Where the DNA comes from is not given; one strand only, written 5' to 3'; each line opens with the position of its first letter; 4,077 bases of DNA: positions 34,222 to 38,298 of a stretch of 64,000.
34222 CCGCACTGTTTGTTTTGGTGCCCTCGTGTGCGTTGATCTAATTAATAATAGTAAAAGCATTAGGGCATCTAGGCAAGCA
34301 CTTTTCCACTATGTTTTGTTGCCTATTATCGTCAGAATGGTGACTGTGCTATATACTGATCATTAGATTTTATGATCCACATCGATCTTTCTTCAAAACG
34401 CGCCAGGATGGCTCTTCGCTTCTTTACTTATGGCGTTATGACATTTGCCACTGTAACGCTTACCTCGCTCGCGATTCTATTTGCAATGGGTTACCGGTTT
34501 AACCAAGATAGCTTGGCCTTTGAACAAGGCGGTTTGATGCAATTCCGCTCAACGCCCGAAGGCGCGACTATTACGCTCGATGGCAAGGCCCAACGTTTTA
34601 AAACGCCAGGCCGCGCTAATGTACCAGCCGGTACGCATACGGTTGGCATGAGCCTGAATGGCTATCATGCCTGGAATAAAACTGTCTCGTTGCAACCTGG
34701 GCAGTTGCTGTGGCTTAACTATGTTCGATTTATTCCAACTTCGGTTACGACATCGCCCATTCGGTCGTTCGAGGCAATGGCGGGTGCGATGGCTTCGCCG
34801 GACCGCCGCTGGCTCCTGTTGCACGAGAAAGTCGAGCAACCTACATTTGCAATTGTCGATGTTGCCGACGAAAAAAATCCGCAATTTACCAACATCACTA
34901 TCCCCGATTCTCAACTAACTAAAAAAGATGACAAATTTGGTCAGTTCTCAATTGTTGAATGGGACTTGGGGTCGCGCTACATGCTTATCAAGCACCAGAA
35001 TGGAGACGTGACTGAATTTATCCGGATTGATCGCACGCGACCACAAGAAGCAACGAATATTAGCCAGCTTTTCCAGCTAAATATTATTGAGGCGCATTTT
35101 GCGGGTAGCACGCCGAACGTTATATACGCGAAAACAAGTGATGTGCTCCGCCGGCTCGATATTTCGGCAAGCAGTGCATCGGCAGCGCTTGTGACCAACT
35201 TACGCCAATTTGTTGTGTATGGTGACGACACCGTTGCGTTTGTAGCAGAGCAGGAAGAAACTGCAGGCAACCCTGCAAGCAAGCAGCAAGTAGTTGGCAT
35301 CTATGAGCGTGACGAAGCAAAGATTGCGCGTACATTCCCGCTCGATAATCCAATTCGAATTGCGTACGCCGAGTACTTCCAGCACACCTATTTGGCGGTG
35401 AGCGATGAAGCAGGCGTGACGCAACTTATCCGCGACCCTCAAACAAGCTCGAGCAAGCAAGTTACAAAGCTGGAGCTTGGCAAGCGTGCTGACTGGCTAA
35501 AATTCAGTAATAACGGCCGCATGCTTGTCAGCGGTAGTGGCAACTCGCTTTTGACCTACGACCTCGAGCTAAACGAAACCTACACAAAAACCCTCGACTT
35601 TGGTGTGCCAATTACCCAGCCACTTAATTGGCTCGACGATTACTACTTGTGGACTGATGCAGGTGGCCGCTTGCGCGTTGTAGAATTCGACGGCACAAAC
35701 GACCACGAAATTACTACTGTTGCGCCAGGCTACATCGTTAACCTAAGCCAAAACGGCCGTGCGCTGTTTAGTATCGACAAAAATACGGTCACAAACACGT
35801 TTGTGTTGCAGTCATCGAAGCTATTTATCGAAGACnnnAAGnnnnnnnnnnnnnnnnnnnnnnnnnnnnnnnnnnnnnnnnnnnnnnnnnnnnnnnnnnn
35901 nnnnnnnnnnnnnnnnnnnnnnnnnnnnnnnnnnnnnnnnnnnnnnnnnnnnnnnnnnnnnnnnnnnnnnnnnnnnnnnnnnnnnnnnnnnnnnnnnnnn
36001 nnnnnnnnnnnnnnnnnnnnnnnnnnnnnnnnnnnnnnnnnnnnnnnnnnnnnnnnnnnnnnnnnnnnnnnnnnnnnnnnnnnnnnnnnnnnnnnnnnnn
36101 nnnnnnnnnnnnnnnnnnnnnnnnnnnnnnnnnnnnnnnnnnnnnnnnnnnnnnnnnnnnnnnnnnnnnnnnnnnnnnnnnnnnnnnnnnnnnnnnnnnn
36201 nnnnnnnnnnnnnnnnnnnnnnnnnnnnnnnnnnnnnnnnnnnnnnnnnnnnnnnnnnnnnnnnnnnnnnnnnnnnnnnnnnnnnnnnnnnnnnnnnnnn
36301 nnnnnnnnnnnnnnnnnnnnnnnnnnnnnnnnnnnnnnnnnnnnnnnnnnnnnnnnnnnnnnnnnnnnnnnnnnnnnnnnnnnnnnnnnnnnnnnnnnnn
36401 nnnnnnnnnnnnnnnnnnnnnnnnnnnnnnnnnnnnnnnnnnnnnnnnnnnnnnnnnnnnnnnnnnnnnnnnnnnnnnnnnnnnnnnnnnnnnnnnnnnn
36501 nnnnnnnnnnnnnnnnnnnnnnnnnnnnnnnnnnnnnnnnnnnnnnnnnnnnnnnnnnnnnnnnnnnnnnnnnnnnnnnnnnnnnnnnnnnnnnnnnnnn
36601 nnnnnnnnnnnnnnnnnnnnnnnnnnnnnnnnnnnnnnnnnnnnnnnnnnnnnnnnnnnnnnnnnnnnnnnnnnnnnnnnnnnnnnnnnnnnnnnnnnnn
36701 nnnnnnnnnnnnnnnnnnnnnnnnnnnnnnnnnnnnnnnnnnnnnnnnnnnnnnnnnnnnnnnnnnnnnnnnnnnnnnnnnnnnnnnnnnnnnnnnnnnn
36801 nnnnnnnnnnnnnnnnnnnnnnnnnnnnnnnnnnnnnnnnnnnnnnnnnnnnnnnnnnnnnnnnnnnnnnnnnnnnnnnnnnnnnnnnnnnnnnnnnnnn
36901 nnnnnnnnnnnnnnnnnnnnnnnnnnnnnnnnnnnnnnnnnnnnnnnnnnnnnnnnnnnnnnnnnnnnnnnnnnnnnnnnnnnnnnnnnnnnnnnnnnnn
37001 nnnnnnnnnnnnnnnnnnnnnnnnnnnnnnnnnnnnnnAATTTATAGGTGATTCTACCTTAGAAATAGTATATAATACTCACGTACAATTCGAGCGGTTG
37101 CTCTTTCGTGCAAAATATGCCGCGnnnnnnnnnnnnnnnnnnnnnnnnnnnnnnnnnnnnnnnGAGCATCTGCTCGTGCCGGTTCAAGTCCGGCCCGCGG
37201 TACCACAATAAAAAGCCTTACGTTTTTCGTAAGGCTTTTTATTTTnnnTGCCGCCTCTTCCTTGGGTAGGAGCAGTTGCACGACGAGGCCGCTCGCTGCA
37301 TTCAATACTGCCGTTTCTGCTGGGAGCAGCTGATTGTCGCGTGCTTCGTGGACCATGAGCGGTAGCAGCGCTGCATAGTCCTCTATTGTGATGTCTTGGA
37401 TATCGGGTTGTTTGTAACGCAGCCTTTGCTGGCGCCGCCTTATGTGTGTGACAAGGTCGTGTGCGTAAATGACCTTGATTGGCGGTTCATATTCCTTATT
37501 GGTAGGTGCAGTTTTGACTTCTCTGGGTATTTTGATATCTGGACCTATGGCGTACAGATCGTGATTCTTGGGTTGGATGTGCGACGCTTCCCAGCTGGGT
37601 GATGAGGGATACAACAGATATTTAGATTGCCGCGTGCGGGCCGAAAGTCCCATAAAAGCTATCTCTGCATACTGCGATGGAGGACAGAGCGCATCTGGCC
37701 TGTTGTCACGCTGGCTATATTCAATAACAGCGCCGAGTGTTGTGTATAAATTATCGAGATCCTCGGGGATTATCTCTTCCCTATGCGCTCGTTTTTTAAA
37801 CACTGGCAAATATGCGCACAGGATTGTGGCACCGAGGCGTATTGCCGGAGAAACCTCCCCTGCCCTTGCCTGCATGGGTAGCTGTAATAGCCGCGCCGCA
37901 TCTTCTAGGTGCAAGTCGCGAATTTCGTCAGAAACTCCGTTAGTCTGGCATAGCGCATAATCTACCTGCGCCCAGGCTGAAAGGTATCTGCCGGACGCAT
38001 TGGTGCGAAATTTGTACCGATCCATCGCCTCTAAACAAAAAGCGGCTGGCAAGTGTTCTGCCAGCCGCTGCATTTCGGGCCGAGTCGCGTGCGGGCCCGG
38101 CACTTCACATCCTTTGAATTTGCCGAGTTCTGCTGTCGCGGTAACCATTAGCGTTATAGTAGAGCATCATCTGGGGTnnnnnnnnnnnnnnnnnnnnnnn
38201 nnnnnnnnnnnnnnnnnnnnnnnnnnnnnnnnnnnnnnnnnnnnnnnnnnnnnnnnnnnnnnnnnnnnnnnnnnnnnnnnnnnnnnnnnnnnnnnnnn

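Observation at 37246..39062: Tandem divergent paralogs with a PD-(D/E)xK-like nuclease signature next to tRNA-Leu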

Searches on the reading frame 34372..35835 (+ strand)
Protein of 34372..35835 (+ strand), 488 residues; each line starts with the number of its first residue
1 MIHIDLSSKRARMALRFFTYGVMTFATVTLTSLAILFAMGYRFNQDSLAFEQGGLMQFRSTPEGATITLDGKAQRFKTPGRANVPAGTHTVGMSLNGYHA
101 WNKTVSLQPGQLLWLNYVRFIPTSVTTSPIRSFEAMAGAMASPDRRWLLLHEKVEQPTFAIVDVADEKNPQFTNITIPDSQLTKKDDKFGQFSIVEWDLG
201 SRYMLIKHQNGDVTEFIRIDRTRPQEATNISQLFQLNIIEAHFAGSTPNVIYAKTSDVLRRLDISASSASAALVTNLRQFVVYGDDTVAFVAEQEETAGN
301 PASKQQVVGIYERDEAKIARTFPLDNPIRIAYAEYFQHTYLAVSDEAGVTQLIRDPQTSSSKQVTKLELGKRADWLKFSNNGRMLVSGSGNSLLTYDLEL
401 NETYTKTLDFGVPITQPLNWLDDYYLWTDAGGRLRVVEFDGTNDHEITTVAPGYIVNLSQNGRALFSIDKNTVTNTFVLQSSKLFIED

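Call 5: search_protein_families(library=pfam, proteins=[window:34372-35835:+], max_evalue=1)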
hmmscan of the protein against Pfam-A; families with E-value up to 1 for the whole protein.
window:34372-35835:+ (488 aa): 3 families
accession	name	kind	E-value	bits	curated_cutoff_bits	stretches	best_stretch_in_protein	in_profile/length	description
PF08308.17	PEGA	-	1.5e-11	44.5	20.8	1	59-117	7-65/71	PEGA domain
PF23414.1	Beta-prop_EML_2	-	0.029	14.2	90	1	302-399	16-111/266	Echinoderm microtubule-associated protein second beta-propeller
PF13620.12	CarboxypepD_reg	-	0.094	13.5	32.3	1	82-113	43-75/82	Carboxypeptidase regulatory-like domain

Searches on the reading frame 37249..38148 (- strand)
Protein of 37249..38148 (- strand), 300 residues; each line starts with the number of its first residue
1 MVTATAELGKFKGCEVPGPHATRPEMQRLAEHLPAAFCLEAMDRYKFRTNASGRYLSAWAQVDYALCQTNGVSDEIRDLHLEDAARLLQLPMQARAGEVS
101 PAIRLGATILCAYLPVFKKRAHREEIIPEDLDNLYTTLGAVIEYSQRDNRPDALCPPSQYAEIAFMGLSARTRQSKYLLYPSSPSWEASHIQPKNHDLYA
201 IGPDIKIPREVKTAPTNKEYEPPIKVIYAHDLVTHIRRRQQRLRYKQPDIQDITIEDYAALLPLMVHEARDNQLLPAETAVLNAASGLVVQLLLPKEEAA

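Call 5: search_protein_families(library=pfam, proteins=[window:37249-38148:-], max_evalue=1)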
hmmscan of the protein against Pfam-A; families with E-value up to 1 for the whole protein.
window:37249-38148:- (300 aa): 0 families

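Call 6: search_protein_families(library=padloc, proteins=[window:37249-38148:-], max_evalue=10)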
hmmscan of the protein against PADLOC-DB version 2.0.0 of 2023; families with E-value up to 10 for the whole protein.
window:37249-38148:- (300 aa): 0 families

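Call 7: search_protein_families(library=ncbifam, proteins=[window:37249-38148:-], max_evalue=1)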
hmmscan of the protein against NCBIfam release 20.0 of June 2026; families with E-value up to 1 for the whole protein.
window:37249-38148:- (300 aa): 0 families

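Call 8: find_homologous_proteins(query=window:37249-38148:-)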
Query window:37249-38148:- (300 aa): 1 proteins with E <= 0.001 among 1636 candidates.
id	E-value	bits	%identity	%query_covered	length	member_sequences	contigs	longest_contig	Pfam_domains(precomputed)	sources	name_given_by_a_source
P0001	9.2e-187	637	100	95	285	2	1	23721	-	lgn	-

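Call 9: search_solved_structures(query=window:37249-38148:-, max_evalue=10)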
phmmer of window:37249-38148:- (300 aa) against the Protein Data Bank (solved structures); distinct sequences matched with E-value up to 10: 2.
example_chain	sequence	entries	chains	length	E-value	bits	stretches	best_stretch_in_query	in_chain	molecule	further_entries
7rgw_A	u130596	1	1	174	0.39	13.3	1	163-231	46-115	E3 ubiquitin-protein ligase HERC2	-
9g5m_A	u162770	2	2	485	0.91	12.1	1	118-226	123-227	Amidohydrolase family protein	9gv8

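Call 11: search_protein_families(library=phrogs, proteins=[window:37249-38148:-], max_evalue=10)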
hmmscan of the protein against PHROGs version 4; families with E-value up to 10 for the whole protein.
window:37249-38148:- (300 aa): 0 families
